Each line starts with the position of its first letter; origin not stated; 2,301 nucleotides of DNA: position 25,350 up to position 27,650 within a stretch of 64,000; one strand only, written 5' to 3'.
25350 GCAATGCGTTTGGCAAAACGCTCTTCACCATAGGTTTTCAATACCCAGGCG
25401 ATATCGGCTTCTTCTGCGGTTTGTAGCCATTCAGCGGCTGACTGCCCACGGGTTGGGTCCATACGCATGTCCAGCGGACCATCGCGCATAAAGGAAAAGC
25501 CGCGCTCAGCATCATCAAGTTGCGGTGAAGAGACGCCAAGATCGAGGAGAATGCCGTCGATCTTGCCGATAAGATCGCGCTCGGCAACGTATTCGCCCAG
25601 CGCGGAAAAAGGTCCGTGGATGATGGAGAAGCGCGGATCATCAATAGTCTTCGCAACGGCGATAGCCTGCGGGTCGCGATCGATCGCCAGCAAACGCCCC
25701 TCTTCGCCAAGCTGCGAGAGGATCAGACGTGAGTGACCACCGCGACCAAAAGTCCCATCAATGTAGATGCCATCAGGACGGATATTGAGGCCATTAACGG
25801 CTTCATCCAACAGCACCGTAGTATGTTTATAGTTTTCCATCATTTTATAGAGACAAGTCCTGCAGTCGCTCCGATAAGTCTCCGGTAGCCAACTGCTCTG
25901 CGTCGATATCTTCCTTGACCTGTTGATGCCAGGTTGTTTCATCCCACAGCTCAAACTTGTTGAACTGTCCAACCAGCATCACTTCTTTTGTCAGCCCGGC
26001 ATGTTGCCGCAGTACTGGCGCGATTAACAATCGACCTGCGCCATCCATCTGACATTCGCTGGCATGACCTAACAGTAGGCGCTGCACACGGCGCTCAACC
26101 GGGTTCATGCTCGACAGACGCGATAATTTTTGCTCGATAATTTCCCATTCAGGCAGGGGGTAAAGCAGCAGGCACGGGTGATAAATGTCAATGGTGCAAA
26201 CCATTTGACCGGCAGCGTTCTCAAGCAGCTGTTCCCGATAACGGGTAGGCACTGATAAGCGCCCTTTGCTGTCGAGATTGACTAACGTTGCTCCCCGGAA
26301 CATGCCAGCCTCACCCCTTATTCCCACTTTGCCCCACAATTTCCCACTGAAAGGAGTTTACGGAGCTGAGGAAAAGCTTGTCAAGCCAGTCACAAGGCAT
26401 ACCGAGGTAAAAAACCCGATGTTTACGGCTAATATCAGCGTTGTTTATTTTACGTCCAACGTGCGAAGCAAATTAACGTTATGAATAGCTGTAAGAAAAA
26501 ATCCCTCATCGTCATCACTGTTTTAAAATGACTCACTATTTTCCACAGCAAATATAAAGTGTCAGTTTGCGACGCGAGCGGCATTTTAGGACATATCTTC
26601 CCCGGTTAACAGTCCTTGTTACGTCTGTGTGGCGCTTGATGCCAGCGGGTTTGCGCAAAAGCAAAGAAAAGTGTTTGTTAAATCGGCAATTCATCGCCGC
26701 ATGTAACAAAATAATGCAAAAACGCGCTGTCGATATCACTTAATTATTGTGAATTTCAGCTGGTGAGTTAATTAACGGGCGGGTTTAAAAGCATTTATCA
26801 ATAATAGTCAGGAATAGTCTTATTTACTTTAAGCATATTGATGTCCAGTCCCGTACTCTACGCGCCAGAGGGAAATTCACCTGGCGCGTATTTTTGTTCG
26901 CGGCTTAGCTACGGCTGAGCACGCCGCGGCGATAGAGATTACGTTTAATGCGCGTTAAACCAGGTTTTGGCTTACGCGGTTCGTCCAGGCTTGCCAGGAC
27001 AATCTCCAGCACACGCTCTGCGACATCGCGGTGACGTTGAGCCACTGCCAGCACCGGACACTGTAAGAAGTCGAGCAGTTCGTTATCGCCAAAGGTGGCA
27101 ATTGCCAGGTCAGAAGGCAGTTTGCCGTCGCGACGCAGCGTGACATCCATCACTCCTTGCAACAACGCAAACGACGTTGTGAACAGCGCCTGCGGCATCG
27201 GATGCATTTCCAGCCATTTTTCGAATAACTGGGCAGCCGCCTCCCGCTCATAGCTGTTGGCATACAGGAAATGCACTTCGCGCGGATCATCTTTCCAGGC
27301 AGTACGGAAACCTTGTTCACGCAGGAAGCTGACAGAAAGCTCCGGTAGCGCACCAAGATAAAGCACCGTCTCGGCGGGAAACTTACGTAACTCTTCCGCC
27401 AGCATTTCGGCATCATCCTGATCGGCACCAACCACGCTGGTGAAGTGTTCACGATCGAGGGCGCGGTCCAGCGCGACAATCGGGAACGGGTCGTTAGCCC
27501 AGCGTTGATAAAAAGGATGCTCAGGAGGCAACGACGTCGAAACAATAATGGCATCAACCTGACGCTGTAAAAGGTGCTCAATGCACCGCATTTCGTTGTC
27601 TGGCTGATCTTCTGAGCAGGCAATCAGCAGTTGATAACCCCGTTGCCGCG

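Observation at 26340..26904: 600-bp gene-free cra-mraZ spacer with a terminator-like hairpin pointing against cra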

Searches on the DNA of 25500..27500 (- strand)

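Call 5: search_rna_families(source=window, start=25500, end=27500, threshold=evalue, max_evalue=10)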
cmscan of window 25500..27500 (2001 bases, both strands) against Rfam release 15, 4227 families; matches with E-value up to 10: 1.
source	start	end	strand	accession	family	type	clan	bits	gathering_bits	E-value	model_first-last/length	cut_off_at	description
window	25901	25968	-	RF03036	osmY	Gene; sRNA;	-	19.9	46.9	0.13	1-72/72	no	osmY RNA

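Call 47: search_dna_similar(query=window:26820-26940:-, collection=ecoli_genomes, mode=near, rows=spread, max_rows=25)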
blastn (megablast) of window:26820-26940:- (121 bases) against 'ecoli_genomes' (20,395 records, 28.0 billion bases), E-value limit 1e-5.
Records with a match: 5424; places in all: 5428; records where one place covers at least 80% of the query: 5420.
Genomes with a match: 5424 of 5426; with a place that covers at least 80% of the query: 5420. Places per genome that has any: lowest 1, median 1, highest 2. On chromosomes: 5425 places; on plasmids: 3.
Best place of each record, by identity: >=99% 1358; 95-99% 4046; 90-95% 20.
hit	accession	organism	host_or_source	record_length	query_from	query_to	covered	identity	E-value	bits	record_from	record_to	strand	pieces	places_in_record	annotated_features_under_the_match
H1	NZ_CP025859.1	Escherichia coli strain 504239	Homo sapiens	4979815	1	121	100%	100.0%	6e-56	224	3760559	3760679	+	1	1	cra: catabolite repressor/activator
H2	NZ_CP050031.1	Escherichia coli strain 33-6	broiler chicken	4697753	1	121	100%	100.0%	6e-56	224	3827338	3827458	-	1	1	cra: catabolite repressor/activator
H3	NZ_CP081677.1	Escherichia coli strain 0H15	-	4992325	1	121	100%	100.0%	6e-56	224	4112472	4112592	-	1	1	cra: catabolite repressor/activator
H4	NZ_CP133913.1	Escherichia coli strain M23917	Homo sapiens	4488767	1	121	100%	100.0%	6e-56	224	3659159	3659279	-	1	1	cra: catabolite repressor/activator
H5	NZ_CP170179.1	Escherichia coli strain CDE2901-yvys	Hono sapiens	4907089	1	121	100%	100.0%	6e-56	224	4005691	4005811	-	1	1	cra: catabolite repressor/activator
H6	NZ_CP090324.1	Escherichia coli strain ECO13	Homo sapiens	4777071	1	121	100%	100.0%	6e-56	224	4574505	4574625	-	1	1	cra: catabolite repressor/activator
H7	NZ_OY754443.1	Escherichia coli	-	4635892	1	121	100%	99.2%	3e-54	219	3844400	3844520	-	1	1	cra: catabolite repressor/activator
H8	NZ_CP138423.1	Escherichia coli strain 30EVA1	Homo sapiens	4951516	1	121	100%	98.3%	1e-52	213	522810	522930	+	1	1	cra: catabolite repressor/activator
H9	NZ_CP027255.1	Escherichia coli strain EC11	cow dung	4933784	1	121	100%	97.5%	6e-51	207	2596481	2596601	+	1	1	cra: catabolite repressor/activator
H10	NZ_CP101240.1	Escherichia coli strain EC21Z-101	Homo sapiens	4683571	1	121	100%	97.5%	6e-51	207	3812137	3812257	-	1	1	cra: catabolite repressor/activator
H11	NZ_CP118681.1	Escherichia coli strain HZDC01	ostriches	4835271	1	121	100%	97.5%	6e-51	207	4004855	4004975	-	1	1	cra: catabolite repressor/activator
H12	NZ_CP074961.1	Escherichia coli strain 01_3327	Homo sapiens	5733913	1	121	100%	97.5%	6e-51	207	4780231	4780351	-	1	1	cra: catabolite repressor/activator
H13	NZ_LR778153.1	Escherichia coli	water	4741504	1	121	100%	97.5%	6e-51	207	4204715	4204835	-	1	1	cra: catabolite repressor/activator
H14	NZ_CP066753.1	Escherichia coli O157:H7 strain ECP19-598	missing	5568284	1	121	100%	96.7%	3e-49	202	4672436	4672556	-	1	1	cra: catabolite repressor/activator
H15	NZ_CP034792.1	Escherichia coli strain 2009C-3378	missing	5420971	1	121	100%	96.7%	3e-49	202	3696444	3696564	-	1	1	cra: catabolite repressor/activator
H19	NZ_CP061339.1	Escherichia coli strain M00057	Homo sapiens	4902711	1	121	100%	95.9%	1e-47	196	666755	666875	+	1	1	cra: catabolite repressor/activator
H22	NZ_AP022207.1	Escherichia coli strain WP7-S18-ESBL-09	-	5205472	1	121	100%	95.9%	5e-47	195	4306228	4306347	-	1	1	cra: catabolite repressor/activator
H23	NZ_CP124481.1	Escherichia coli strain AVS0756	wastewater efflux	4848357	1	121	100%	95.0%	6e-46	191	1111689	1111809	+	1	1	cra: catabolite repressor/activator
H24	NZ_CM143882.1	Escherichia coli strain E13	Homo sapiens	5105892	1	121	100%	95.0%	6e-46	191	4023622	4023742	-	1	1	cra: catabolite repressor/activator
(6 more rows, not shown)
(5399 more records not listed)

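Call 48: get_annotated_region(hit=H9, flank=700)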
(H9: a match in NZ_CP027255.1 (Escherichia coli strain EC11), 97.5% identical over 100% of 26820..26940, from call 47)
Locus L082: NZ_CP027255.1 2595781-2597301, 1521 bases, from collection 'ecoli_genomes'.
description: Escherichia coli strain EC11 chromosome, complete genome
organism: Escherichia coli strain EC11 (NCBI taxid 562)
replicon: chromosome; assembly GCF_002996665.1
host: -; source: cow dung; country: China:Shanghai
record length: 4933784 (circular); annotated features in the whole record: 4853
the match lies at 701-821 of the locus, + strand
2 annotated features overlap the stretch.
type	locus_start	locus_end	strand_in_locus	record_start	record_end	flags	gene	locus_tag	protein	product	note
CDS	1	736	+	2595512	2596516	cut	cra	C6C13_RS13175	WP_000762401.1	catabolite repressor/activator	-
CDS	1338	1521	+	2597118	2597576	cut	mraZ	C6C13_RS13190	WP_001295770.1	division/cell wall cluster transcriptional repressor MraZ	-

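Call 49: get_annotated_region(hit=H14, flank=700)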
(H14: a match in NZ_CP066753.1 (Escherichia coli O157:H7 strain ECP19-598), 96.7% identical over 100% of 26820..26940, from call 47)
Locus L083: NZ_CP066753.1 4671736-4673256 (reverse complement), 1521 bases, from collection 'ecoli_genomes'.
description: Escherichia coli O157:H7 strain ECP19-598 chromosome, complete genome
organism: Escherichia coli O157:H7 strain ECP19-598 (NCBI taxid 83334)
replicon: chromosome; assembly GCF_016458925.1
host: -; source: missing; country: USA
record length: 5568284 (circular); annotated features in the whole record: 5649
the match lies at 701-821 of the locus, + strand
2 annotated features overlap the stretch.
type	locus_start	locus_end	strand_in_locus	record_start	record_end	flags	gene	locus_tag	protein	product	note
CDS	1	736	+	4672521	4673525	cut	cra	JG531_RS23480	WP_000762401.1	catabolite repressor/activator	-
CDS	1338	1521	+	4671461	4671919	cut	mraZ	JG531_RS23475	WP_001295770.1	division/cell wall cluster transcriptional repressor MraZ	-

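Call 50: get_annotated_region(hit=H19, flank=700)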
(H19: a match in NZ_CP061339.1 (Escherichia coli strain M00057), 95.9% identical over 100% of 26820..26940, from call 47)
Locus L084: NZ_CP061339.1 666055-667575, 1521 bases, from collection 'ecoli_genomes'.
description: Escherichia coli strain M00057 chromosome, complete genome
organism: Escherichia coli strain M00057 (NCBI taxid 562)
replicon: chromosome; assembly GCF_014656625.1
host: Homo sapiens; source: feces; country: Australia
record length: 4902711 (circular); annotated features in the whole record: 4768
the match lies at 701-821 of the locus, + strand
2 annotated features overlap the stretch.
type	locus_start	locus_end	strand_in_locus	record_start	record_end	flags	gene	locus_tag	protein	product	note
CDS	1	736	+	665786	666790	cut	cra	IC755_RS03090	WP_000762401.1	catabolite repressor/activator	-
CDS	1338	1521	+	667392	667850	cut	mraZ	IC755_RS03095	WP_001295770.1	division/cell wall cluster transcriptional repressor MraZ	-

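Call 51: get_annotated_region(hit=H22, flank=700)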
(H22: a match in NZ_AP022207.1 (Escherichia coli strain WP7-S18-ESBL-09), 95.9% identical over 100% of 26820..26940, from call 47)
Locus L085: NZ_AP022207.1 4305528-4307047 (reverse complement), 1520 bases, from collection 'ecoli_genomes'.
description: Escherichia coli strain WP7-S18-ESBL-09 chromosome, complete genome
organism: Escherichia coli strain WP7-S18-ESBL-09 (NCBI taxid 562)
replicon: chromosome; assembly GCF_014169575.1
host: -; source: -; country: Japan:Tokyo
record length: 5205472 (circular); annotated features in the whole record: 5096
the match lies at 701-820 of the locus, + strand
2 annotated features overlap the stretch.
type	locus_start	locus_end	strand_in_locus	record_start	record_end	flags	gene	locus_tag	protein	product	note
CDS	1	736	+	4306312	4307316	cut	cra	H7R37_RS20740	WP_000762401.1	catabolite repressor/activator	-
CDS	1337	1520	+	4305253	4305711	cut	mraZ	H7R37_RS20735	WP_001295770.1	division/cell wall cluster transcriptional repressor MraZ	-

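Call 52: get_annotated_region(hit=H23, flank=700)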
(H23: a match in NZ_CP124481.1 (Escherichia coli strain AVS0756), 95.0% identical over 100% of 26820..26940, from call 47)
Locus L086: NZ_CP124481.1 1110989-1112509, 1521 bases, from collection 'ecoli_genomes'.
description: Escherichia coli strain AVS0756 chromosome, complete genome
organism: Escherichia coli strain AVS0756 (NCBI taxid 562)
replicon: chromosome; assembly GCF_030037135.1
host: -; source: wastewater efflux; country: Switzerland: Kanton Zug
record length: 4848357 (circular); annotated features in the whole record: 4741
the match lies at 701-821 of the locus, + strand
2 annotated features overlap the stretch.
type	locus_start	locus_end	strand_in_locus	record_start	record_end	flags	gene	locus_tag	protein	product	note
CDS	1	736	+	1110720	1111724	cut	cra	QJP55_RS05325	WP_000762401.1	catabolite repressor/activator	-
CDS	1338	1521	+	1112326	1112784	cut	mraZ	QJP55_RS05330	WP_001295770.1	division/cell wall cluster transcriptional repressor MraZ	-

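Call 53: get_annotated_region(hit=H24, flank=700)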
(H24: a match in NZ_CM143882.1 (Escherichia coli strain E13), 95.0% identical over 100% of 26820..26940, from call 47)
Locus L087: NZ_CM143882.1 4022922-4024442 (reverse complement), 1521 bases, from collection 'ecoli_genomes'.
description: Escherichia coli strain E13 chromosome, whole genome shotgun sequence
organism: Escherichia coli strain E13 (NCBI taxid 562)
replicon: chromosome; assembly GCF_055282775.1
host: Homo sapiens; source: urine sample; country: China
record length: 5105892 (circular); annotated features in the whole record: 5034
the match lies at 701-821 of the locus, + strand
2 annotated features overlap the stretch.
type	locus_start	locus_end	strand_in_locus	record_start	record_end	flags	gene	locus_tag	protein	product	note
CDS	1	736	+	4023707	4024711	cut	cra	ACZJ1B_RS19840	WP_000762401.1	catabolite repressor/activator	-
CDS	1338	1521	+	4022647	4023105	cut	mraZ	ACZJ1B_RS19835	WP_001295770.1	division/cell wall cluster transcriptional repressor MraZ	-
